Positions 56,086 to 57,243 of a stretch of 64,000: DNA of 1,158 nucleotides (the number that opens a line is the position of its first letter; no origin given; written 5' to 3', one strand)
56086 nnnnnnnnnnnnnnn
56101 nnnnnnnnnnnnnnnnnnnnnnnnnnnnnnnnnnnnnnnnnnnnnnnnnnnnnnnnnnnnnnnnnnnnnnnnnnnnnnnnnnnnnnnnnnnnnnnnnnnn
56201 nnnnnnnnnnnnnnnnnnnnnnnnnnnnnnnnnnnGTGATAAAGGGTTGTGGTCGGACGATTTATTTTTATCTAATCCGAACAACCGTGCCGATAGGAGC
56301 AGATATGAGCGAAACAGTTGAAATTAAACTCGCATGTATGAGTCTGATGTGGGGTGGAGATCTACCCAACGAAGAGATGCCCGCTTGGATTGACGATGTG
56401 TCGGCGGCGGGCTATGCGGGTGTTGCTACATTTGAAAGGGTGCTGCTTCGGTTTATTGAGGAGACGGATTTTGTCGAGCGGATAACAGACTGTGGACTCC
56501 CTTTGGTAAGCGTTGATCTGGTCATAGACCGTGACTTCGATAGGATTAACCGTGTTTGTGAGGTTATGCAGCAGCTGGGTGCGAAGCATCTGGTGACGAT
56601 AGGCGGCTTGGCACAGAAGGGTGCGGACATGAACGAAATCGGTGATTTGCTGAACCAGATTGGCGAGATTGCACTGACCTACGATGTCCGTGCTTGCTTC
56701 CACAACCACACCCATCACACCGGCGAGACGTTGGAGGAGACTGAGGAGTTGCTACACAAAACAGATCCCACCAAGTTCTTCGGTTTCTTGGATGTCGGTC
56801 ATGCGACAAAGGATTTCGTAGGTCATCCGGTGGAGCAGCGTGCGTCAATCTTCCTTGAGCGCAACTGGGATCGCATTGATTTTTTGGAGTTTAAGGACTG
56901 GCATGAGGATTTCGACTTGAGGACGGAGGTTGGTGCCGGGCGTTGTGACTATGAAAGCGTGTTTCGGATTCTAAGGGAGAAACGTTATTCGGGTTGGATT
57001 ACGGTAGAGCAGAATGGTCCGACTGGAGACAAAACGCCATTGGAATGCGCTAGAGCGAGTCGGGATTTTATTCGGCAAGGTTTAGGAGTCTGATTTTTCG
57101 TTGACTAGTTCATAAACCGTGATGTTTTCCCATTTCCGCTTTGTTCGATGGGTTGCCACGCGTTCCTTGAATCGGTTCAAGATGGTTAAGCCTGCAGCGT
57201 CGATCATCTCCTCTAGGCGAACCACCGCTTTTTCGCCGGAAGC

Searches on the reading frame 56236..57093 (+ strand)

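Call 38: search_protein_families(library=ncbifam, proteins=[window:56236-57093:+], max_evalue=0.001)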
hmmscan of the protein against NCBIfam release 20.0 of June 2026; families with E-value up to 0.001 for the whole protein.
window:56236-57093:+ (285 aa): 1 family
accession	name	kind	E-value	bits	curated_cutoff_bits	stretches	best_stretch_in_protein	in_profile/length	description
TIGR04379.1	myo_inos_iolE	equivalog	1.3e-16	61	290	1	128-281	124-288/290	myo-inosose-2 dehydratase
